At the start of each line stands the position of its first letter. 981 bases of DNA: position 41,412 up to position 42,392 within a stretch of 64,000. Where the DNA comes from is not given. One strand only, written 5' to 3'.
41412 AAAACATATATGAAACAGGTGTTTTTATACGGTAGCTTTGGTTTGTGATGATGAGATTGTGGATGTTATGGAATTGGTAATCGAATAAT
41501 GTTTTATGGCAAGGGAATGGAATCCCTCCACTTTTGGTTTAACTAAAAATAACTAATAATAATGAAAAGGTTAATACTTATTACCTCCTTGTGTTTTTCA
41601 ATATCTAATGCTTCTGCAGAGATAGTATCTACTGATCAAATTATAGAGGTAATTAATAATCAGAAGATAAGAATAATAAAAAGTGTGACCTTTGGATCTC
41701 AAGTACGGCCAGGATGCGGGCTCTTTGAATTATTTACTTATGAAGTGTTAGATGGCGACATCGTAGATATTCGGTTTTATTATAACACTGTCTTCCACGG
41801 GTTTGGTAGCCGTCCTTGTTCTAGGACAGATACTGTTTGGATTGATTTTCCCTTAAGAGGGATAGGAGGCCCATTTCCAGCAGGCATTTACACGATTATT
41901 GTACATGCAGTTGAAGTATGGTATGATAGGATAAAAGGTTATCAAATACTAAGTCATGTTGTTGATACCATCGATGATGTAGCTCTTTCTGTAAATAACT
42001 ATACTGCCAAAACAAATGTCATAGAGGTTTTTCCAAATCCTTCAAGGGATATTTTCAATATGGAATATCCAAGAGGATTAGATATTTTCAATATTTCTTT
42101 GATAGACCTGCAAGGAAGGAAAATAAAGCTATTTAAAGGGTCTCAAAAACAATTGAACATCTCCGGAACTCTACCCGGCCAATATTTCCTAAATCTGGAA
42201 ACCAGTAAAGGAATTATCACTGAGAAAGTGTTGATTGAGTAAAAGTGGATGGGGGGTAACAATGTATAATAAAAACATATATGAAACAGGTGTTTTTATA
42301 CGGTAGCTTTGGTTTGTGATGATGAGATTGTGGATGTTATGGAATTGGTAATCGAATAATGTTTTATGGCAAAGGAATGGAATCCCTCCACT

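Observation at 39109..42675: Two hypervariable patches embedded in otherwise identical paralogs, each adjacent to a conserved cysteine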

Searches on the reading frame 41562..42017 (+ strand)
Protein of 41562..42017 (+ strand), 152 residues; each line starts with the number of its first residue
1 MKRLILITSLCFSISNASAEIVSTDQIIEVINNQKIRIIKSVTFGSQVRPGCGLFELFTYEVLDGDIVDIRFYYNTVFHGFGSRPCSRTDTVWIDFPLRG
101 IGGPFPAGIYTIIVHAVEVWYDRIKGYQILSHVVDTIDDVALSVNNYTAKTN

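Call 7: find_homologous_proteins(query=window:41562-42017:+, max_evalue=0.01)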
Query seq(152 aa) (152 aa): 4 proteins with E <= 0.01 among 11 candidates.
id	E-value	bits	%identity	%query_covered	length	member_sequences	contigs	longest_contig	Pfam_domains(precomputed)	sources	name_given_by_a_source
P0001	1.4e-75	270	86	100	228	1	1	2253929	PF18962.8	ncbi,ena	-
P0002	5.9e-75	268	86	100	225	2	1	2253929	PF18962.8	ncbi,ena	-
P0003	1.7e-50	189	98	59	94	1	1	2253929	-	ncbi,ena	-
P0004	1.3e-31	128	98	41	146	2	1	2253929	PF18962.8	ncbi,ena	-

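Call 10: find_encoding_contigs(protein=P0001, flank=3000, max_places=4)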
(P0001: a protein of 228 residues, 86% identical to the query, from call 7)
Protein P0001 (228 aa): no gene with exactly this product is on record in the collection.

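Call 21: search_protein_representatives(protein=window:41562-42017:+)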
Query: 152 residues. Proteins with E-value up to 0.001 (for the whole library): 2; up to 1e-10: 1; up to 1e-30: 1. The best 2 are listed.
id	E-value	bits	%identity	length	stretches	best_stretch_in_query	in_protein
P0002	1.9e-75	268.2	86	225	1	1-152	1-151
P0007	1.5e-08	51.0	38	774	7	3-48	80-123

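Call 34: find_homologous_proteins(query=A4, max_evalue=1)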
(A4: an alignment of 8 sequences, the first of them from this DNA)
Query A4 (8 sequences) (133 aa, profile of the alignment): 8 proteins with E <= 1 among 404 candidates.
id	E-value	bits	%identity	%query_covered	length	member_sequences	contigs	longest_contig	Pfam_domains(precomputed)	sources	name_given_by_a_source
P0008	2.5e-58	214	36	54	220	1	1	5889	PF18962.8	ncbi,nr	ncbi:MAG: T9SS type A sorting domain-containing protein [Bacteroidota bacterium]|nr:T9SS type A sort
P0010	4.0e-58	213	29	69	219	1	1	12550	PF18962.8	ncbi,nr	ncbi:MAG: T9SS type A sorting domain-containing protein [Bacteroidales bacterium]|nr:T9SS type A sor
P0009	1.1e-56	209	26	69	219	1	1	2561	PF18962.8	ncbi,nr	ncbi:MAG: T9SS type A sorting domain-containing protein [Bacteroidota bacterium]|nr:T9SS type A sort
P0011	3.9e-56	207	26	69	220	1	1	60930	PF18962.8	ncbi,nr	ncbi:MAG: T9SS type A sorting domain-containing protein [Bacteroidales bacterium]|nr:T9SS type A sor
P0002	9.9e-46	173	85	100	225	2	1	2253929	PF18962.8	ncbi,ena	-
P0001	1.1e-41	160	84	100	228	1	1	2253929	PF18962.8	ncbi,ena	-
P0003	6.7e-23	99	95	56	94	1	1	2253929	-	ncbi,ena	-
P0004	4.4e-9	55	98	47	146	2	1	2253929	PF18962.8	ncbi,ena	-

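Call 41: search_solved_structures(query=A4, max_evalue=10)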
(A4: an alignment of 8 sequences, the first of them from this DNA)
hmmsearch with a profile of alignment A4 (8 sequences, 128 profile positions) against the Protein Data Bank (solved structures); distinct sequences matched with E-value up to 10: 0.

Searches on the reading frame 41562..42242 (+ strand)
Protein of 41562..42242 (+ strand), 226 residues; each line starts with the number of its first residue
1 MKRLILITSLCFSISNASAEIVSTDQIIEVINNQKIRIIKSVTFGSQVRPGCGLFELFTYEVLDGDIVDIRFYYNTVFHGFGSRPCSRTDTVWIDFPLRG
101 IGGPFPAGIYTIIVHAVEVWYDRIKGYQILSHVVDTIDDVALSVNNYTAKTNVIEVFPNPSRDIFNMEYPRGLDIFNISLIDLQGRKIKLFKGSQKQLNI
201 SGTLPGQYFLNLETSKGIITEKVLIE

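Call 8: find_related_loci(query=window:41562-42242:+, collection=genome_contigs, flank=10000)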
Query window:41562-42242:+ (226 aa) in genome_contigs; peptide patterns used: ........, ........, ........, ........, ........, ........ (x = any residue, [..] = any of these).
84 stretches matched a pattern, but none encodes a relative of the query by tblastn (E <= 1e-3).

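Call 17: predict_structure(protein=window:41562-42242:+)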
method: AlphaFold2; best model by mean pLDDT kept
length: 226 residues; sequences in the alignment: 1
mean_pLDDT: 41.4   pTM: 0.30
mean pLDDT of the five models: 41.4, 40.9, 39.0, 36.0, 30.0
residues with pLDDT >= 90: 0; 70-90: 13; 50-70: 41; < 50: 172
segments of 3 or more residues with pLDDT < 50: 1-57, 66-105, 111-173, 193-203
pLDDT, mean of each block of 10 residues (from residue 1): 27 26 32 43 39 46 47 37 34 37 48 41 29 29 22 26 34 58 71 49 58 70 57
secondary structure, 60 per line:
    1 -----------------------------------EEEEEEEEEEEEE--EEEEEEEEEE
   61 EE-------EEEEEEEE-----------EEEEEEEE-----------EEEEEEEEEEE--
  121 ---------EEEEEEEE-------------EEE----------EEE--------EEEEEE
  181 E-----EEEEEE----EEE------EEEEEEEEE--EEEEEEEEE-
elements in order: E36-48 E51-62 E70-77 E89-96 E108-118 E130-137 E151-153 E164-166 E175-181 E187-192 E197-199 E206-214 E217-225

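Call 25: find_related_loci(query=A2, collection=metagenome_contigs, flank=6000)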
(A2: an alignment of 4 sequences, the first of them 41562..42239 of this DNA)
Query A2 (226 aa) in metagenome_contigs; peptide patterns used: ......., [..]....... (x = any residue, [..] = any of these).
234 stretches matched a pattern, but none encodes a relative of the query by tblastn (E <= 1e-3).

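Call 40: predict_structure(alignment_id=A3)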
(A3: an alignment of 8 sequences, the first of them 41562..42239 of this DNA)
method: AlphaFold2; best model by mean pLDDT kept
length: 226 residues; sequences in the alignment: 8
mean_pLDDT: 51.8   pTM: 0.34
mean pLDDT of the five models: 51.8, 51.4, 49.2, 49.1, 47.2
residues with pLDDT >= 90: 2; 70-90: 55; 50-70: 18; < 50: 151
segments of 3 or more residues with pLDDT < 50: 1-57, 61-66, 73-105, 107-154
pLDDT, mean of each block of 10 residues (from residue 1): 28 34 42 44 40 45 47 42 42 38 43 46 44 41 35 46 68 79 84 82 80 79 71
secondary structure, 60 per line:
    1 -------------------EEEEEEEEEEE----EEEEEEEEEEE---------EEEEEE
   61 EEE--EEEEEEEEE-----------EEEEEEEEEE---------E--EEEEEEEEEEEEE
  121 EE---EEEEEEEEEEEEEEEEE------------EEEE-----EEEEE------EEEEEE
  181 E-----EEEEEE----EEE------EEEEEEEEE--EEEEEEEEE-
elements in order: E20-30 E35-45 E55-63 E66-74 E86-95 E108-122 E126-142 E155-158 E164-168 E175-181 E187-192 E197-199 E206-214 E217-225

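Call 46: fold_search(model_id=the predicted structure, library=pdb)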
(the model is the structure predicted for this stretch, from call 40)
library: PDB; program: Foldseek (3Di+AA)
matches with E <= 10: 816; with E <= 0.001: 0
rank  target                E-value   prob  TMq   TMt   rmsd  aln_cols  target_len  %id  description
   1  8gl6_D                1.1e-02  1.00  0.27  0.68   2.8        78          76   14  The Type 9 Secretion System in vitro assembled, RemA-CTD substrate bound complex (released 2024-01-31)
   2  8glk_D                1.2e-02  1.00  0.29  0.80   2.5        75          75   23  The Type 9 Secretion System dGldL peak II, NucA substrate bound complex (released 2024-01-31)
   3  3v9f_A                1.4e-02  0.77  0.22  0.08  20.6       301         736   10  Crystal Structure of the extracellular domain of the putative hybrid two component system BT3049 from B. thetaiotaomic (released 2012-03-14)
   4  4g5a_A                2.5e-02  1.00  0.26  0.55   3.6        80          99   11  Crystal structure of a putative member of duf 3244 protein family (BT_1867) from Bacteroides thetaiotaomicron VPI-5482 (released 2012-09-19)
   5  1o75_B                3.2e-02  0.75  0.25  0.15  16.2       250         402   10  Tp47, the 47-Kilodalton Lipoprotein of Treponema pallidum (released 2002-11-01)
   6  5m11                  3.2e-02  0.51  0.21  0.07  20.8       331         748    8  Structural and functional probing of PorZ, an essential bacterial surface component of the type-IX secretion system of h (released 2016-11-09)
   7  3s98                  3.5e-02  0.54  0.22  0.19  19.7       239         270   15  human IFNAR1 (released 2011-08-31)
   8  8jmw_A                4.7e-02  0.51  0.21  0.11  13.4       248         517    9  Fibril form of serine peptidase Vpr (released 2023-12-06)
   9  8qb1_A                4.9e-02  1.00  0.27  0.64   3.5        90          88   17  C-terminal domain of mirolase from Tannerella forsythia (released 2024-02-28)
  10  3sd2                  6.0e-02  1.00  0.26  0.61   3.1        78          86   13  Crystal structure of a putative member of duf3244 protein family (BT_3571) from Bacteroides thetaiotaomicron vpi-5482 at (released 2011-06-29)
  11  3pdd                  6.9e-02  0.66  0.23  0.27  14.8       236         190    8  Structures of Clostridium thermocellum CbhA fibronectin(III)-like modules (released 2011-11-23)
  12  3s4s_H                7.6e-02  1.00  0.21  0.26   3.7        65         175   15  Crystal structure of CD4 mutant bound to HLA-DR1 (released 2011-09-21)
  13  6pdx_H                8.0e-02  0.18  0.17  0.17  17.7       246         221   13  Crystal structure of C585 Fab in complex with influenza virus hemagglutinin from A/Switzerland/9715293/2013 (H3N2) (released 2019-12-18)
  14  8glj_D                8.4e-02  1.00  0.27  0.70   3.3        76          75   21  The Type 9 Secretion System in vitro assembled, FspA-CTD substrate bound complex (released 2024-01-31)
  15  6cvz_A                8.4e-02  0.14  0.12  0.10  21.1       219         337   10  Crystal structure of the WD40-repeat of RFWD3 (released 2018-06-27)
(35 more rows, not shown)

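Call 47: find_related_loci(query=A3, collection=metagenome_contigs, flank=6000)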
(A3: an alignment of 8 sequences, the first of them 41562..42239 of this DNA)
Query A3 (226 aa) in metagenome_contigs; peptide patterns used: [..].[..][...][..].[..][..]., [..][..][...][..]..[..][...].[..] (x = any residue, [..] = any of these).
341 stretches matched a pattern, but none encodes a relative of the query by tblastn (E <= 1e-3).

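Call 59: search_protein_families(library=ncbifam, proteins=[window:41562-42242:+], max_evalue=0.1)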
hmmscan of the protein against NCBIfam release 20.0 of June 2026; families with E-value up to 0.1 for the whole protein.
window:41562-42242:+ (226 aa): 3 families
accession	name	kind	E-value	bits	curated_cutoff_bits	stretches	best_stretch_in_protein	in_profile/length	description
TIGR04183.1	Por_Secre_tail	domain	2.9e-10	40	23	1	156-225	1-71/72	T9SS type A sorting domain-containing protein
NF038113.1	T9SSA_dep_M36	equivalog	2.2e-08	32.7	885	1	92-225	743-868/869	T9SS-dependent M36 family metallopeptidase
NF050177.1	TapA_OM_Porphy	equivalog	2.1e-05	23.5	500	1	115-226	434-544/544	TapA/TapC family T9SS-dependent outer membrane protein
